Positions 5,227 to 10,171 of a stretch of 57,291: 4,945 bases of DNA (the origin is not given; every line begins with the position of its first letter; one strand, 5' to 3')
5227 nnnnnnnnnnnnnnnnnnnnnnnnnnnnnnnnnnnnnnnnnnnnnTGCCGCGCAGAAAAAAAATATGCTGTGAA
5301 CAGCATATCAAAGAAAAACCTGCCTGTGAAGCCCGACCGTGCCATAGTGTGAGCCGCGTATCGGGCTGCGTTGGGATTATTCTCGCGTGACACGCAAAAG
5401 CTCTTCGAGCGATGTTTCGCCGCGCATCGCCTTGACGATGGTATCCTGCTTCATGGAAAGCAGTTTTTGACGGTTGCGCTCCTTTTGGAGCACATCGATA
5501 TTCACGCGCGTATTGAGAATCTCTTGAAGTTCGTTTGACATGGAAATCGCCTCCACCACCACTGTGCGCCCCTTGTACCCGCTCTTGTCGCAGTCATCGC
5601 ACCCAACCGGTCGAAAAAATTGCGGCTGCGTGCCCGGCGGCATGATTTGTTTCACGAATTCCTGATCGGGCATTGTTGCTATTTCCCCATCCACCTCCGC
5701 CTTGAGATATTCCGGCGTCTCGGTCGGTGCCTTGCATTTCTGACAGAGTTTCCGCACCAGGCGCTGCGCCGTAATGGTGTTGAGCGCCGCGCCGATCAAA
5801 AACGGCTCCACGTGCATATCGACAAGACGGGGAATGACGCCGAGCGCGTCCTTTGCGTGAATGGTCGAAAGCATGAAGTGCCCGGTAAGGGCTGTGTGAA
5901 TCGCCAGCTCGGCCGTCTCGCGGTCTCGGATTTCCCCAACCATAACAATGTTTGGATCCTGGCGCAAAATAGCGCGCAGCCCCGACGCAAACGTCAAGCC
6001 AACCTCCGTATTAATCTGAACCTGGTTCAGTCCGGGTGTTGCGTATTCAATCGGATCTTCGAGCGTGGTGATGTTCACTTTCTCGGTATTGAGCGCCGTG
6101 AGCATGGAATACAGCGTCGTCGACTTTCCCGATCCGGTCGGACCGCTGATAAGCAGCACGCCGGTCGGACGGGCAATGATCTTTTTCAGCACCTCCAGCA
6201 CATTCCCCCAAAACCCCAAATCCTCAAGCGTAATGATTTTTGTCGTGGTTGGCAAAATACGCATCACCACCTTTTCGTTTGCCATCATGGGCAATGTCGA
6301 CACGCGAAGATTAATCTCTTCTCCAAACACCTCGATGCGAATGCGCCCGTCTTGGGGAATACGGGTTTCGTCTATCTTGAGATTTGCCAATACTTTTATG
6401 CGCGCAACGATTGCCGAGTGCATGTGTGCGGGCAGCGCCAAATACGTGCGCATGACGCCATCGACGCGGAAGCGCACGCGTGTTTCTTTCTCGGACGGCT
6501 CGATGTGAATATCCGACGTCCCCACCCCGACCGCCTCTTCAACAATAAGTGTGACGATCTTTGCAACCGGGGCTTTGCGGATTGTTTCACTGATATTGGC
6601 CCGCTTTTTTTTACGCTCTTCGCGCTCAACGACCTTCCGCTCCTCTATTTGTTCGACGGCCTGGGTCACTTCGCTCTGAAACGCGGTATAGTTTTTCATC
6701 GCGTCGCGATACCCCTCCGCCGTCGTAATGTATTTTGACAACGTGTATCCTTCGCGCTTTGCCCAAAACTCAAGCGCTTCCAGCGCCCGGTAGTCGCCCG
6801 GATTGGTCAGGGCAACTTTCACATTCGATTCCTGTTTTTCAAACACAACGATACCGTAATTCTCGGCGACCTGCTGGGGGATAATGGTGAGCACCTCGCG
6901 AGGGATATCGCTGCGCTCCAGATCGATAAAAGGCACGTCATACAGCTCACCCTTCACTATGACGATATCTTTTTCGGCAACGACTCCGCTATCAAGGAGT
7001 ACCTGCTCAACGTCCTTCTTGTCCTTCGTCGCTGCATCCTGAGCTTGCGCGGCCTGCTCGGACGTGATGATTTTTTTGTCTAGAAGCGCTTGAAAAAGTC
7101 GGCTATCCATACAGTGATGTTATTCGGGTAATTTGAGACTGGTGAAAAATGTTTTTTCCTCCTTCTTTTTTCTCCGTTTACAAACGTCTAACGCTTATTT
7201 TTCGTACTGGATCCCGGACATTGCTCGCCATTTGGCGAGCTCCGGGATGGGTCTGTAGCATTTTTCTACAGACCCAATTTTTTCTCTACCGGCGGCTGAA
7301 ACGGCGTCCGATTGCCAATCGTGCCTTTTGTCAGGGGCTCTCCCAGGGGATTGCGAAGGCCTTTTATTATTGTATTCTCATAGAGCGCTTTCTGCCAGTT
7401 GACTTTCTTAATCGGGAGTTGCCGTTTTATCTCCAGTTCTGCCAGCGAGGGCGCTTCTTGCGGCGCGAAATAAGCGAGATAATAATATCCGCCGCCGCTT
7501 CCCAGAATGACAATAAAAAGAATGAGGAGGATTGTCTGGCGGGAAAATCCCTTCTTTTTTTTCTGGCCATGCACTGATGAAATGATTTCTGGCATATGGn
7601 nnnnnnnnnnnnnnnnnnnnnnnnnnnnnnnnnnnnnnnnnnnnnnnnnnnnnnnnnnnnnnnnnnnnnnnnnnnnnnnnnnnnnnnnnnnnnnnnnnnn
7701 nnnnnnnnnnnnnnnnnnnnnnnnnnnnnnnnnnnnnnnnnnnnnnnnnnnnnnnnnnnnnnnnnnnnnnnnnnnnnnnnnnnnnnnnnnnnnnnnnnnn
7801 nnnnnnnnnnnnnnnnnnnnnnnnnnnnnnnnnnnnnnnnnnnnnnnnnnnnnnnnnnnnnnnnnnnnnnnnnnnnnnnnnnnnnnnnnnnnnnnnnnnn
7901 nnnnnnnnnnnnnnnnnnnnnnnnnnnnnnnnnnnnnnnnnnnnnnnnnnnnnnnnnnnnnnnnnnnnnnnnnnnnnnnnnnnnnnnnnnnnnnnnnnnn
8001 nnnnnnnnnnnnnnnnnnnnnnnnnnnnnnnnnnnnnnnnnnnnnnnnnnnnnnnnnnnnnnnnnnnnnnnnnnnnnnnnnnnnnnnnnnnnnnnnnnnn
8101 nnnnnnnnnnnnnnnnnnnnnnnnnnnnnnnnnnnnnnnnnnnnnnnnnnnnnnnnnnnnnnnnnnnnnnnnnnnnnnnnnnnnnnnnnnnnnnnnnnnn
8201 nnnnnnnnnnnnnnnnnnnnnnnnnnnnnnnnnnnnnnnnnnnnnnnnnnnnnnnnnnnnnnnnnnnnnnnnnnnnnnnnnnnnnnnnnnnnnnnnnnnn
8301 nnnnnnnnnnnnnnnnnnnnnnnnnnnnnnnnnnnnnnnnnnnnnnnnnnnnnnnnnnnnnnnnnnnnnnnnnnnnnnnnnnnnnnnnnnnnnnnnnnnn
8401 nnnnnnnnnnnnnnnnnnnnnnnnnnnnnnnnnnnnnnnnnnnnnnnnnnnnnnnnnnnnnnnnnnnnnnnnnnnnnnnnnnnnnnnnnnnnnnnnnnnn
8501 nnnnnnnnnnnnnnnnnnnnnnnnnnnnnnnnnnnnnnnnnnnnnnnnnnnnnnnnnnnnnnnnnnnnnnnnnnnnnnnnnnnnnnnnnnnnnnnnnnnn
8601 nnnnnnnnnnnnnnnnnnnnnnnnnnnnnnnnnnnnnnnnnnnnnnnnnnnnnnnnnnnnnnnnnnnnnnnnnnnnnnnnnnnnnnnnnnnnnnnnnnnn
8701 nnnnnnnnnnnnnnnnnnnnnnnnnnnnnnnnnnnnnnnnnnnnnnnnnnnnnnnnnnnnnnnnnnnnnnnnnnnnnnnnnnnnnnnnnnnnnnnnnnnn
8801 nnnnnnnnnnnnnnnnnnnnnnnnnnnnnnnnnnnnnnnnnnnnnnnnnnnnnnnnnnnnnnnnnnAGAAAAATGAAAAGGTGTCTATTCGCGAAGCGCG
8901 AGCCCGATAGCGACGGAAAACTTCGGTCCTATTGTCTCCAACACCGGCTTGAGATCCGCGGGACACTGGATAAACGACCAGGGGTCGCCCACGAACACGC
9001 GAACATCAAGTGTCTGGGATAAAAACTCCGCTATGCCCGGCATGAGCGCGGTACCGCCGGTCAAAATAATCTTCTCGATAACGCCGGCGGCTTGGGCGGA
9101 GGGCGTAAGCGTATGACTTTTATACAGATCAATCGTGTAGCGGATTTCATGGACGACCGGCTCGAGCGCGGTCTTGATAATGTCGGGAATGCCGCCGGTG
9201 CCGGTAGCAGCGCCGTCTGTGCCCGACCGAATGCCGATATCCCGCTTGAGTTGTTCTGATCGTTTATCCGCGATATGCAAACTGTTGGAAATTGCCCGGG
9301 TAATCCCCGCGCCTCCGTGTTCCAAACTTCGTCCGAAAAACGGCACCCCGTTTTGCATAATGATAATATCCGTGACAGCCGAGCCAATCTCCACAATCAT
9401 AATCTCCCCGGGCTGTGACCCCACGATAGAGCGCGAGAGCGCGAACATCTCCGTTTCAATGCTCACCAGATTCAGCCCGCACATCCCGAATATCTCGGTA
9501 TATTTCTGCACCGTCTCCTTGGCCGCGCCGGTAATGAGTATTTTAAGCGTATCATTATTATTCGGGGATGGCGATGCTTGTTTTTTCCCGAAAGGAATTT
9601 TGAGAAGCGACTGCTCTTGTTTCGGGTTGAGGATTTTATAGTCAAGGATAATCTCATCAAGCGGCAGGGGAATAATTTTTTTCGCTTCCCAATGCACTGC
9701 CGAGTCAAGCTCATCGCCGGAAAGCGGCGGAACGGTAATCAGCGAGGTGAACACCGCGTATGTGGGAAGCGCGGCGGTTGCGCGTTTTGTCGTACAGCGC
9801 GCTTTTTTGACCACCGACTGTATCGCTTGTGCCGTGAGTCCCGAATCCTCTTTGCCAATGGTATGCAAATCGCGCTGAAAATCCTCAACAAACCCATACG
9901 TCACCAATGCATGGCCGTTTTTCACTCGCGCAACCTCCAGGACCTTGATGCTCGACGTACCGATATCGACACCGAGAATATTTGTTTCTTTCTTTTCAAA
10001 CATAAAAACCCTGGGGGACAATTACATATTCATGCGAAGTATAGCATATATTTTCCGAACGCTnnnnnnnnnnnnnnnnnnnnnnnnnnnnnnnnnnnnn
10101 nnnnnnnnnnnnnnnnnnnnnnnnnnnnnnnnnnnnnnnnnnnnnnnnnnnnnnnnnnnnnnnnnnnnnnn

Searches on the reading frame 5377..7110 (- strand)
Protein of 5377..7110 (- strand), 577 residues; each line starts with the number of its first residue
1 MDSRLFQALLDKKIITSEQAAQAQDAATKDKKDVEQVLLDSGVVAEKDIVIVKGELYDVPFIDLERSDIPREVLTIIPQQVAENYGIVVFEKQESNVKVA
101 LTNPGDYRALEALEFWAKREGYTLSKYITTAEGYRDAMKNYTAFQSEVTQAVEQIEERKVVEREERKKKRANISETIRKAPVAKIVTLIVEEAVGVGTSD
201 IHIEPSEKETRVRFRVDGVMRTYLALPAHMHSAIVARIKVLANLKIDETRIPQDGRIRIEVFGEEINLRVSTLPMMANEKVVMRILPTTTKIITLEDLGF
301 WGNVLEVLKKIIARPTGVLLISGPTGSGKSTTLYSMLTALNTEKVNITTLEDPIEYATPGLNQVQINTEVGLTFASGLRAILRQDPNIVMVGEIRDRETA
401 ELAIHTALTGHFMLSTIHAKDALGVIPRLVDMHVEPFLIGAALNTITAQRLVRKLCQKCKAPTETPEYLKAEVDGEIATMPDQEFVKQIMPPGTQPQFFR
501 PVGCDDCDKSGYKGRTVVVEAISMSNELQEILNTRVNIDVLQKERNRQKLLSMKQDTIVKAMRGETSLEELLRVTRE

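Call 22: search_protein_families(library=pfam, proteins=[window:5377-7110:-], max_evalue=0.001)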
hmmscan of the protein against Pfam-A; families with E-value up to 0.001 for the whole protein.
window:5377-7110:- (577 aa): 5 families
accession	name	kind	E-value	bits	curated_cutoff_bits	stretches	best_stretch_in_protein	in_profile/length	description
PF00437.27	T2SSE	-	4.8e-122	407.6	24.9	1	179-573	5-370/370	Type II/IV secretion system protein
PF05157.20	MshEN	-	1.6e-10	41.3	23.1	1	57-123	1-67/90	MshEN domain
PF13191.12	AAA_16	-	0.00028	21.9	32.6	0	313-351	21-58/167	AAA ATPase domain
PF25199.1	nSTAND_NTPase5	-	0.00044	20.5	34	0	313-353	38-79/145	Novel STAND NTPase 5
PF13555.12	AAA_29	-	0.00045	20.3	27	1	310-343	16-49/61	P-loop containing region of AAA domain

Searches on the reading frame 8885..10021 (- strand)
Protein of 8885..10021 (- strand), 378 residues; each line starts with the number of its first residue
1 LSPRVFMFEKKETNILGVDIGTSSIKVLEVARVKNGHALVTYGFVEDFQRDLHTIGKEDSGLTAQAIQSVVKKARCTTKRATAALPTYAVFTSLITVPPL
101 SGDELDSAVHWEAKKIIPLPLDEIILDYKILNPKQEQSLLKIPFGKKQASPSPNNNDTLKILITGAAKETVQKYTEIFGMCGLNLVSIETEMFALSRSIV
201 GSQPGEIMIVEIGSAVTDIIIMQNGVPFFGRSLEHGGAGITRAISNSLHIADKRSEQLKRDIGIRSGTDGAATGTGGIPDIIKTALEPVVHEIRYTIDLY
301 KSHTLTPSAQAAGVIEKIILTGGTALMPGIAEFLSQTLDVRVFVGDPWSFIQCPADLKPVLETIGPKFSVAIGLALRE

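Call 69: search_protein_families(library=pfam, proteins=[window:8885-10021:-], max_evalue=0.001)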
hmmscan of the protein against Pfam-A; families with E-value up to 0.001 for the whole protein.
window:8885-10021:- (378 aa): 3 families
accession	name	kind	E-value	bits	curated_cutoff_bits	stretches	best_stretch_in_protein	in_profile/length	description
PF11104.14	PilM_2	-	1.2e-43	149.8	27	2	149-377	116-338/340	Type IV pilus assembly protein PilM;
PF14450.12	FtsA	-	1.4e-14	54.9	31.8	1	209-373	2-127/127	Cell division protein FtsA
PF06723.19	MreB_Mbl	-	1.2e-07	31.3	27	1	189-346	129-305/327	MreB/Mbl protein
